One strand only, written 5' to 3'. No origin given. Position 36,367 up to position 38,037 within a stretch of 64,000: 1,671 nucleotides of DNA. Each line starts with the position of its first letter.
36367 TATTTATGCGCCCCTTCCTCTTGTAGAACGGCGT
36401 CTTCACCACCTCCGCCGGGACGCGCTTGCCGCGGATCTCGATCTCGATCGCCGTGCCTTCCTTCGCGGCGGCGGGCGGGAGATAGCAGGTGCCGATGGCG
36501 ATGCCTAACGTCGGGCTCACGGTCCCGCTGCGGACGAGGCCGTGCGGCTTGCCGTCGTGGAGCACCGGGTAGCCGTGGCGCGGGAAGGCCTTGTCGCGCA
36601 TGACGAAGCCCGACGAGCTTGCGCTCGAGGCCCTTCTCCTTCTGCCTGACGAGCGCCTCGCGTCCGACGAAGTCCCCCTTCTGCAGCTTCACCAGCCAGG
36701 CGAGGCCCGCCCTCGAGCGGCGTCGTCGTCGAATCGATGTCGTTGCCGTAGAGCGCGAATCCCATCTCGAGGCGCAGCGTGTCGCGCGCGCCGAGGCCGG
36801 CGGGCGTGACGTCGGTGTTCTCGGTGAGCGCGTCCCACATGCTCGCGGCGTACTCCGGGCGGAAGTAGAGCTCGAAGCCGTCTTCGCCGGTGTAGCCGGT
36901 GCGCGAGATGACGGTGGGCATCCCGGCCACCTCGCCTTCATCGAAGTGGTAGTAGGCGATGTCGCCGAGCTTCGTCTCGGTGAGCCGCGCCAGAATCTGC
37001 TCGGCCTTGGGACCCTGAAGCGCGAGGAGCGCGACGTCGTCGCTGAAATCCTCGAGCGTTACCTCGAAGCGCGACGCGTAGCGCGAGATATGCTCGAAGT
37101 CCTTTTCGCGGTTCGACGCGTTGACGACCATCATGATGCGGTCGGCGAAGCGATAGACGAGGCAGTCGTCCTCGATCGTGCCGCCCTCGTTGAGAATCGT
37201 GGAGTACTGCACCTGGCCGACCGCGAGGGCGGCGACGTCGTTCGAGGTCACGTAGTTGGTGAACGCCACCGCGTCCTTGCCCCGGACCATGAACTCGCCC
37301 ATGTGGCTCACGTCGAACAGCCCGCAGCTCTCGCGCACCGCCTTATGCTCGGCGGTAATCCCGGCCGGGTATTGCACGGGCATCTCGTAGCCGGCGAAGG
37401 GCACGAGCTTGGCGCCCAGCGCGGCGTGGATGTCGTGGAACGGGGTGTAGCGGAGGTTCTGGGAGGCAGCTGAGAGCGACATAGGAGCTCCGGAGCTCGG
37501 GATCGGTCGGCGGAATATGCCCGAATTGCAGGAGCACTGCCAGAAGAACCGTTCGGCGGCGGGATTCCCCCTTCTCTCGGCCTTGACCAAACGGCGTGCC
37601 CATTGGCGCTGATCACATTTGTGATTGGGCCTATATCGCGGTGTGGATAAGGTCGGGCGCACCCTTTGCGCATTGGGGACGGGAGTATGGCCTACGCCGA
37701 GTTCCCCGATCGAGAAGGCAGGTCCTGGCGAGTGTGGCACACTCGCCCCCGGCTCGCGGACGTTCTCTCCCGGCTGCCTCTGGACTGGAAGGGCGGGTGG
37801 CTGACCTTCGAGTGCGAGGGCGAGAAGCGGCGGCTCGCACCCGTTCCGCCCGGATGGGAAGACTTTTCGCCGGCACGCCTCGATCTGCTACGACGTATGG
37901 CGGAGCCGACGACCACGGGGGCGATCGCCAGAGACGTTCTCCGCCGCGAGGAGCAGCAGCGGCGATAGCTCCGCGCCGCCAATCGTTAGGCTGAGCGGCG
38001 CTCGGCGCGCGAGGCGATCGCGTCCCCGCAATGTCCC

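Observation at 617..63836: The word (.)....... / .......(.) is strongly over-represented, occurs in every reading frame, and forces rare codons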

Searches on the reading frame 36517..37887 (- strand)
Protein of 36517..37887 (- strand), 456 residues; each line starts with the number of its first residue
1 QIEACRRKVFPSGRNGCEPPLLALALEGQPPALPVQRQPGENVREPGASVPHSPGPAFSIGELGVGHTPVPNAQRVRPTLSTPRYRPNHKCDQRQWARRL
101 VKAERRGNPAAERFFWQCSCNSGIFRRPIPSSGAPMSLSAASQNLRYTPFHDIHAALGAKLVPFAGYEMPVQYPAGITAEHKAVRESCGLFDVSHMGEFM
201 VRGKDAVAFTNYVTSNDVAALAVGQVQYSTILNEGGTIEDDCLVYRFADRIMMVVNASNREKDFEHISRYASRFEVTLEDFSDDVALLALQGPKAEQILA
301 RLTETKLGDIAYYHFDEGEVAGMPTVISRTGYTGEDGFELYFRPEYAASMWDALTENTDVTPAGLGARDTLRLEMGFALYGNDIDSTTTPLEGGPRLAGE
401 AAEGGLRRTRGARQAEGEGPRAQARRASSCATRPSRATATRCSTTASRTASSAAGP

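Call 9: search_protein_families(library=pfam, proteins=[window:36517-37887:-])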
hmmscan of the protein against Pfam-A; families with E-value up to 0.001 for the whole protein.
window:36517-37887:- (456 aa): 1 family
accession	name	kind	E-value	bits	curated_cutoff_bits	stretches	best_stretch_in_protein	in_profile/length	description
PF01571.26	GCV_T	-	4.6e-94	314.9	25.6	1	150-394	1-251/255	Aminomethyltransferase folate-binding domain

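Call 23: find_related_loci(query=window:36517-37782:-, collection=metagenome_contigs, flank=10000)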
Query window:36517-37782:- (421 aa) in metagenome_contigs; peptide patterns used: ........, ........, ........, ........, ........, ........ (x = any residue, [..] = any of these).
600 stretches matched a pattern (row limit reached: there are more); 234 encode a relative of the query (tblastn E <= 1e-3); the best 80 are kept; 80 distinct loci.
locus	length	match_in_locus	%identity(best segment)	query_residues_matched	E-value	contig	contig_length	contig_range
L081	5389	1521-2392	91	101-391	2e-162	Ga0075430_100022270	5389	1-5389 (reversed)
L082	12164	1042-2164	65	51-421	6e-128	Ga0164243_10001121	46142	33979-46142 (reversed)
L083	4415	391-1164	72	100-357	8e-127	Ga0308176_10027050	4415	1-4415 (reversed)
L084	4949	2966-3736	71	101-357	2e-124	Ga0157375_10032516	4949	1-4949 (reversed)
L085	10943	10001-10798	71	85-357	2e-123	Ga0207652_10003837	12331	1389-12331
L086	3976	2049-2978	64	88-386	1e-125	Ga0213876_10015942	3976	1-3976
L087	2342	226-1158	62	83-388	3e-130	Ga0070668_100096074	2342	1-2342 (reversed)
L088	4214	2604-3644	58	83-414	6e-125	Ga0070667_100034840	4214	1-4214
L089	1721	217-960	73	110-357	2e-132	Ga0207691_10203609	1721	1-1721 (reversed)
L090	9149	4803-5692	70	95-391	1e-122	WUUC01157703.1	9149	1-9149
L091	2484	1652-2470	70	88-357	7e-129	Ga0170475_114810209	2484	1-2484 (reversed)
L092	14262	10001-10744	73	113-359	2e-121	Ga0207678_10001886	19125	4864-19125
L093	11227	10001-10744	73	113-359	3e-121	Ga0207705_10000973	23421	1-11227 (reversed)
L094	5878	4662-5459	70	85-357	7e-121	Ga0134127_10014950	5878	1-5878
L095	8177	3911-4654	72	113-359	4e-120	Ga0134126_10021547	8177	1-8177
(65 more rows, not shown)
